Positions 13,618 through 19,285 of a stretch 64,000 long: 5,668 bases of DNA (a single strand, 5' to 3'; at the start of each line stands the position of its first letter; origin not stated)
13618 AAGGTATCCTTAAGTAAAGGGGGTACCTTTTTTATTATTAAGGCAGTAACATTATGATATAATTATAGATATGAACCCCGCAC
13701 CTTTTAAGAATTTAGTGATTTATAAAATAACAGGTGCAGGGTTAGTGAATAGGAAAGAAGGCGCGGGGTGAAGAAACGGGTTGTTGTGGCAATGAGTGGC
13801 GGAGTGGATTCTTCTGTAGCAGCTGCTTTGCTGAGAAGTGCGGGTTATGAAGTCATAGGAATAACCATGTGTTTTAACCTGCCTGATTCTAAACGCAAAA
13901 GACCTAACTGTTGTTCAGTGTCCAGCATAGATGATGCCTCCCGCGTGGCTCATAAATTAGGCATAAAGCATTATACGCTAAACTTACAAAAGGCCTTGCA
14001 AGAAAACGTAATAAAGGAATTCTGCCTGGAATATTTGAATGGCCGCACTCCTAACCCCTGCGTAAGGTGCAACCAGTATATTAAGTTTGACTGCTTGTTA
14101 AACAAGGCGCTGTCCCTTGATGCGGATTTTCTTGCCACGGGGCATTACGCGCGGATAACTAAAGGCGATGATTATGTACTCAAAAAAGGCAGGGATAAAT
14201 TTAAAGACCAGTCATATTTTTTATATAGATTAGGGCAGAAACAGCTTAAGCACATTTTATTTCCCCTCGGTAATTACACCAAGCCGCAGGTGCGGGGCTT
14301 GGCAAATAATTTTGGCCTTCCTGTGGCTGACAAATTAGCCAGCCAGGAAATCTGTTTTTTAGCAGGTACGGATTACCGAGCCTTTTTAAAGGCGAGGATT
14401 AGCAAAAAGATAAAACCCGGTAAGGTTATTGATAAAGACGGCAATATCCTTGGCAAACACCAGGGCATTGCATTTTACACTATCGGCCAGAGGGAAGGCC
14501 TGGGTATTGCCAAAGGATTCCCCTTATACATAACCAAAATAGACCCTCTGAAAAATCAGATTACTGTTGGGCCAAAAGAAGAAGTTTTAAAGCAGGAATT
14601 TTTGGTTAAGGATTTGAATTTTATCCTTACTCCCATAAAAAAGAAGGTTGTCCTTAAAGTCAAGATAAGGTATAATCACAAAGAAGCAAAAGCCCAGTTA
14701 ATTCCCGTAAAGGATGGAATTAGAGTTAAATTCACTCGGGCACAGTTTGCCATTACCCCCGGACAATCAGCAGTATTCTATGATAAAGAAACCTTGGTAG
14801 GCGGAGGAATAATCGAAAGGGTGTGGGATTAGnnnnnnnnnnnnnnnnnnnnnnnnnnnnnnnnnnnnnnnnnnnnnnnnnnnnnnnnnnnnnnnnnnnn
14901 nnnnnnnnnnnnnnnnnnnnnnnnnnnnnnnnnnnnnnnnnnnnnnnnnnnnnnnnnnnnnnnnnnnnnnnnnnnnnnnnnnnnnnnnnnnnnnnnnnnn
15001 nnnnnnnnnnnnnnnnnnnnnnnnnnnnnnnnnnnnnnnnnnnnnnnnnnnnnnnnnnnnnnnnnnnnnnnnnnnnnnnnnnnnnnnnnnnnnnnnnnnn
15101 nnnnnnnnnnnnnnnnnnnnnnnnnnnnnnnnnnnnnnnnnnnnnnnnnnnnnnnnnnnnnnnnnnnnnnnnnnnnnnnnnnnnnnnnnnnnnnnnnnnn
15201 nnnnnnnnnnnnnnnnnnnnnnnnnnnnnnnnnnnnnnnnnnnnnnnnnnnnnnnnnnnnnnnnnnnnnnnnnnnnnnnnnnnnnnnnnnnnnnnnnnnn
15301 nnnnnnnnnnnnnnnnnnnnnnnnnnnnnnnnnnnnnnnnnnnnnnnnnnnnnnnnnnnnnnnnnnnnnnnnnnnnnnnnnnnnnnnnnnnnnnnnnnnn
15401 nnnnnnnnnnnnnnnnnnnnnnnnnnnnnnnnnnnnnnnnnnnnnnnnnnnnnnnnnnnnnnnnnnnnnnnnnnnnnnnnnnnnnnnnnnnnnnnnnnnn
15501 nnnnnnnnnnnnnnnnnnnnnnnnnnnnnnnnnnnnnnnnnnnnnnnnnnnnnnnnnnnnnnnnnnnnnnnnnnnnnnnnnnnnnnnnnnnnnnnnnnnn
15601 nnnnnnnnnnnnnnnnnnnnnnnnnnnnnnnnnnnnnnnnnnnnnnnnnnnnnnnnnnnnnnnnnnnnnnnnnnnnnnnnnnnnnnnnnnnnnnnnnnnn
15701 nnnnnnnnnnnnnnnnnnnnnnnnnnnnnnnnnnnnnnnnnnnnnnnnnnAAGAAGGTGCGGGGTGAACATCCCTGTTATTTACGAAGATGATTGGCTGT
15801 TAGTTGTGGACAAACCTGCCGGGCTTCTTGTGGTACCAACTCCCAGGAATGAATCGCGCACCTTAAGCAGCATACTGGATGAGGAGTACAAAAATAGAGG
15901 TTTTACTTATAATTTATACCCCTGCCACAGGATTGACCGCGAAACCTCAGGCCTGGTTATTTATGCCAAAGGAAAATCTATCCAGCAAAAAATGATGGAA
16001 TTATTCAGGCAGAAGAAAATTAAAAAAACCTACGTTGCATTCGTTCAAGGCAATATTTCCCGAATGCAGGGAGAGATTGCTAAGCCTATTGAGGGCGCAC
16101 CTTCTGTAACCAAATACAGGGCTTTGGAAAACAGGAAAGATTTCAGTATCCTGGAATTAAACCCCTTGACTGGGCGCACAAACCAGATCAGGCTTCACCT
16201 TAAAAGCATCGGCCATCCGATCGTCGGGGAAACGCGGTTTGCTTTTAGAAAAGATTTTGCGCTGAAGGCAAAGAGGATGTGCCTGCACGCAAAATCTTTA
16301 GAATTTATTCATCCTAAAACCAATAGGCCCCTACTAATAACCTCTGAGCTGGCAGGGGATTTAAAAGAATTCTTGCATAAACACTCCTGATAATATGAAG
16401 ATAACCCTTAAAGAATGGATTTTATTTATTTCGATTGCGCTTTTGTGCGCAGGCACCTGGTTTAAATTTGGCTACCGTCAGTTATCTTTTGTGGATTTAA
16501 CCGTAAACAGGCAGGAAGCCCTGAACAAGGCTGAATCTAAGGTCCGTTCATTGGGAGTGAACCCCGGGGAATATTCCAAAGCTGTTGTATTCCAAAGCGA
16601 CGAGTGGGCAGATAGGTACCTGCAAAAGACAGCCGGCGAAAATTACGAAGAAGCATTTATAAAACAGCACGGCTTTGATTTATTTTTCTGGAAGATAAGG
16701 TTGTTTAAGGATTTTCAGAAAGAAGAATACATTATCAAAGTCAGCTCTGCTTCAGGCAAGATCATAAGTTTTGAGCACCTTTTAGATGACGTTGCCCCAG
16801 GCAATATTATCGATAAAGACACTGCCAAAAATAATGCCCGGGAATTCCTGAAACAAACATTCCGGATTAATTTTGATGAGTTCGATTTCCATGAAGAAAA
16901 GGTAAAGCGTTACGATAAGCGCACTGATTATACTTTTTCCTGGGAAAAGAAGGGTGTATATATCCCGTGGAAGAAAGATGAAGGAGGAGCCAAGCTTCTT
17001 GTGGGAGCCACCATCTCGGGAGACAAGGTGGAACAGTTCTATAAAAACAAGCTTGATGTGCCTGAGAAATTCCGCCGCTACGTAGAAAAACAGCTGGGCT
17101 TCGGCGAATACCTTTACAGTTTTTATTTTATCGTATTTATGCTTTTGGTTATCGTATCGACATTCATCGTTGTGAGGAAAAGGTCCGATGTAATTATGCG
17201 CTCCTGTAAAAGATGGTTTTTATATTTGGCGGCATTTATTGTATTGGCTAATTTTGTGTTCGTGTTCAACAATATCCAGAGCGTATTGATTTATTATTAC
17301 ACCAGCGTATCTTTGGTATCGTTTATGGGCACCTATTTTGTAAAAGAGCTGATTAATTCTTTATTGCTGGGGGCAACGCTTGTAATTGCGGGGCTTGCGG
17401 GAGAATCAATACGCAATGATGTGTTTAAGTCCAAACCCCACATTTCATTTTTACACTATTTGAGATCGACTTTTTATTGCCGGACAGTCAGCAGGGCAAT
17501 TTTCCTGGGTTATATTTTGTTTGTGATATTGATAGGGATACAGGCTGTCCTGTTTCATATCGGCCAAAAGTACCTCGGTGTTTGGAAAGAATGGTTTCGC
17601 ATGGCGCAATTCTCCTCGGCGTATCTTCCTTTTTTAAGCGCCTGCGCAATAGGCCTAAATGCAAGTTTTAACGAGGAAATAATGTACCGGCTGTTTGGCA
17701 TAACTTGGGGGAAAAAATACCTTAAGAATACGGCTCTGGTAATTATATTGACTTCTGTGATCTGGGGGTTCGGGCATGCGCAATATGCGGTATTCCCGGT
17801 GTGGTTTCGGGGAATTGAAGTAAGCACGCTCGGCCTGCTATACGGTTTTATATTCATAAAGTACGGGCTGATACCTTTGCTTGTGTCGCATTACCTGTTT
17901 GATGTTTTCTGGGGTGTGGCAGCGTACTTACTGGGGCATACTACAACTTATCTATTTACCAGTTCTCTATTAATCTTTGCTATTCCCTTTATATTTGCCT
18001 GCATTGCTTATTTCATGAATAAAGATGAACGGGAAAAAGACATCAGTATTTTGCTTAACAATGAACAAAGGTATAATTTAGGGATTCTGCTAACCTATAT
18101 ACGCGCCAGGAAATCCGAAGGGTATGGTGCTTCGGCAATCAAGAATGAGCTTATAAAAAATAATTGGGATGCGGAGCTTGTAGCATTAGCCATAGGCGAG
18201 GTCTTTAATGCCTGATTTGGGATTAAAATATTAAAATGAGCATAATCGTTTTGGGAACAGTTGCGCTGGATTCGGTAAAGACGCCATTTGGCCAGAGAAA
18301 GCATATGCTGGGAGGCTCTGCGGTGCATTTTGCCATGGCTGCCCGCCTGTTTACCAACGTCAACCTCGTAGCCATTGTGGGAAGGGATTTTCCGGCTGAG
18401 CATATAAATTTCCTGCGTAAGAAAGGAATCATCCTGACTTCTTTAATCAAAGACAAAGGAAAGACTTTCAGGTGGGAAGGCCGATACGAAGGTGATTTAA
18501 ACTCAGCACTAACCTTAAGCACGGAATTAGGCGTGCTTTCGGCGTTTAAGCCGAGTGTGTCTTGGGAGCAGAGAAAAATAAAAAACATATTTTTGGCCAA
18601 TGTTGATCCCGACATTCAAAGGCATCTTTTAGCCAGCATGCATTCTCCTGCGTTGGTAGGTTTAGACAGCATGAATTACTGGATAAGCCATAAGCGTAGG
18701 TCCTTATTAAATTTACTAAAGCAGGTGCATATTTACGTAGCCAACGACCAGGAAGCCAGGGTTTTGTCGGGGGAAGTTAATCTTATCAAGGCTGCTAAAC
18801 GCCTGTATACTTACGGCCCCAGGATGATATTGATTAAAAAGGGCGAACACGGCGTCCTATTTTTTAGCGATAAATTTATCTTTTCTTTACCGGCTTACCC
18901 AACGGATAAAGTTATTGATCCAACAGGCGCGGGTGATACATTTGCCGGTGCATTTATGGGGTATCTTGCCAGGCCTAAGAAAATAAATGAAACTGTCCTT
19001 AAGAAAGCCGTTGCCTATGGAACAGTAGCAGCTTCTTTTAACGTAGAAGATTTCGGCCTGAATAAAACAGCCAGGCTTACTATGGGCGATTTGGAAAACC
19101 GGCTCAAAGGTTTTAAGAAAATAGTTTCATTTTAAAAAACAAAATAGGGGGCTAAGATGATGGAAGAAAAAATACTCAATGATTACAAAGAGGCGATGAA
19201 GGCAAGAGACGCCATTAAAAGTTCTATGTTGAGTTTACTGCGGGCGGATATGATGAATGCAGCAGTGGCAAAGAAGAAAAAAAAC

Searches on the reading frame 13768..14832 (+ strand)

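Call 16: search_protein_families(library=pfam, proteins=[window:13768-14832:+], max_evalue=0.0001)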
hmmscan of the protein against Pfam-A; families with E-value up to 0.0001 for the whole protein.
window:13768-14832:+ (354 aa): 6 families
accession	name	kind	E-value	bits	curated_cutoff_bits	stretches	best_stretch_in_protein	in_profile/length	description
PF03054.22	tRNA_Me_trans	-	3.6e-73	246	20.6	1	3-199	1-201/202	tRNA methyl transferase HUP domain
PF20259.3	tRNA_Me_trans_M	-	2e-19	69.4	27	1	205-268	2-65/66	tRNA methyl transferase PRC-barrel domain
PF20258.4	tRNA_Me_trans_C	-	1.5e-18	67.4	20.6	1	276-349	2-77/77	Aminomethyltransferase beta-barrel domain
PF02540.23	NAD_synthase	-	2.4e-06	27.3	21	1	3-78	19-86/242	NAD synthase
PF06508.19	QueC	-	5.9e-06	26.4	22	1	5-186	2-177/210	Queuosine biosynthesis protein QueC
PF24167.1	DUF7411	-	3.2e-05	24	28.7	0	5-83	3-68/194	Family of unknown function (DUF7411)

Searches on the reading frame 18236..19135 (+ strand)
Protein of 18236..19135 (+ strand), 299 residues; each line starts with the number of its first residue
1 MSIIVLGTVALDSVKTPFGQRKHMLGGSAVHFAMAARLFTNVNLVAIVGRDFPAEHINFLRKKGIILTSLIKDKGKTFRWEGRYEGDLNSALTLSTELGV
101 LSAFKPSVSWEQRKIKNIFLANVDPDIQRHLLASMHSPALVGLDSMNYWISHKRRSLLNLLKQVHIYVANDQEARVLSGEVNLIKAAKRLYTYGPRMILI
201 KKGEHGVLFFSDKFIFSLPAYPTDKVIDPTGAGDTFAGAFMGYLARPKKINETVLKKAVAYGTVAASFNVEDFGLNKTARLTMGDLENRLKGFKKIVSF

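Call 74: search_protein_families(library=pfam, proteins=[window:18236-19135:+], max_evalue=0.00001)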
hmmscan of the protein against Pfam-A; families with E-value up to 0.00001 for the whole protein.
window:18236-19135:+ (299 aa): 2 families
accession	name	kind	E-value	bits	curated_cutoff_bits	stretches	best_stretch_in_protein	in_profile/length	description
PF00294.29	PfkB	-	3.7e-25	89.3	25.8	1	20-276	31-296/302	pfkB family carbohydrate kinase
PF08543.17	Phos_pyr_kin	-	2.8e-07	30.6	27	1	159-266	115-232/246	Phosphomethylpyrimidine kinase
